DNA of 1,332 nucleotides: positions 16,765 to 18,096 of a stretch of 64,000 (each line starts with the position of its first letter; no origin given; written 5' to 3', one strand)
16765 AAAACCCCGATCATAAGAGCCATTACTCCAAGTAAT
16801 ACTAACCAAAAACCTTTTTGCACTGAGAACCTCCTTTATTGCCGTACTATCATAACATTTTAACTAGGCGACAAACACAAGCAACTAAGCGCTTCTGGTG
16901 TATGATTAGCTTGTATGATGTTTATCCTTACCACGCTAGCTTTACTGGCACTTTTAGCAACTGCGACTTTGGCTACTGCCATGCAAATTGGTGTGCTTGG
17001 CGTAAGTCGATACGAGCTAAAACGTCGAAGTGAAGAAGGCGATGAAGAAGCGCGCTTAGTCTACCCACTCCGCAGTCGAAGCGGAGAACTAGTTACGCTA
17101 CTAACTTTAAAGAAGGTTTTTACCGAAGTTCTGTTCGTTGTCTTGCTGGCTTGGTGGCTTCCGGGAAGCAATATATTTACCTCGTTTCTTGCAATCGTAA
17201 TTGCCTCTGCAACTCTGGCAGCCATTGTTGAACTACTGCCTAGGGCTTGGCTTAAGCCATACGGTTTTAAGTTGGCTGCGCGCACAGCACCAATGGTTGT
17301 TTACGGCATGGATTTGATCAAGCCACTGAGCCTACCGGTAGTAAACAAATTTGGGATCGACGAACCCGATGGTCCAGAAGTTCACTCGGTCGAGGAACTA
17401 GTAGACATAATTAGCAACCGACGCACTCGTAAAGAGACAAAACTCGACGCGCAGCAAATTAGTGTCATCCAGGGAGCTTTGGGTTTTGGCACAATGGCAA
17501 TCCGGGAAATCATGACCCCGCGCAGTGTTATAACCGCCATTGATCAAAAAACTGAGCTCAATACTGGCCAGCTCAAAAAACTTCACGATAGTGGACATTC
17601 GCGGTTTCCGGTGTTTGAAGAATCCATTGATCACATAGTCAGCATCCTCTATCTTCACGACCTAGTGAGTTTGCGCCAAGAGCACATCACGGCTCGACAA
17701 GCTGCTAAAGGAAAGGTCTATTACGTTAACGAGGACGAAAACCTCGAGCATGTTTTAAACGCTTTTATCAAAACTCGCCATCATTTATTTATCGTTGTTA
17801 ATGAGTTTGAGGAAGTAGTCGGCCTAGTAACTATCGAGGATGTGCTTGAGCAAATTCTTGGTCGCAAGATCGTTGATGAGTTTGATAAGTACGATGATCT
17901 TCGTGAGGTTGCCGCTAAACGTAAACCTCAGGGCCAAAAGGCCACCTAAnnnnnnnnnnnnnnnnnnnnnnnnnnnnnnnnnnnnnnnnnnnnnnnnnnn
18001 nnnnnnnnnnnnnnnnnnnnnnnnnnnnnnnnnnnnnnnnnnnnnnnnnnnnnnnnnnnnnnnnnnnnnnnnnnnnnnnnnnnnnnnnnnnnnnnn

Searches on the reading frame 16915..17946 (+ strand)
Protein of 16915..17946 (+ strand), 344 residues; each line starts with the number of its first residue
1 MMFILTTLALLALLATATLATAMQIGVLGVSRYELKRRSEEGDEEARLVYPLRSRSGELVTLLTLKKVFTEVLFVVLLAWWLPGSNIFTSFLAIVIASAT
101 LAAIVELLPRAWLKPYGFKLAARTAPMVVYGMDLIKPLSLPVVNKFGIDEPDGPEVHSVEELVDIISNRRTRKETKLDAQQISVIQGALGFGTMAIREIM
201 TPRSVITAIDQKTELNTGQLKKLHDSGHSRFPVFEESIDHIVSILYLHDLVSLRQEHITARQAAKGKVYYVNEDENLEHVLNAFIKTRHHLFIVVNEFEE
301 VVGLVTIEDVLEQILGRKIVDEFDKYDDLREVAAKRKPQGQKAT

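Call 49: search_protein_families(library=pfam, proteins=[window:16915-17946:+], max_evalue=0.00001)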
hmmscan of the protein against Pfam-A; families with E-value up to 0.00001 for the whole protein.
window:16915-17946:+ (344 aa): 2 families
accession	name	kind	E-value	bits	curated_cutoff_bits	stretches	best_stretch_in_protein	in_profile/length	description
PF01595.25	CNNM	-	3.1e-13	50.2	28.4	1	9-172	2-174/181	Cyclin M transmembrane N-terminal domain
PF00571.33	CBS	-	4.6e-12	46.5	24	1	267-315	8-56/57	CBS domain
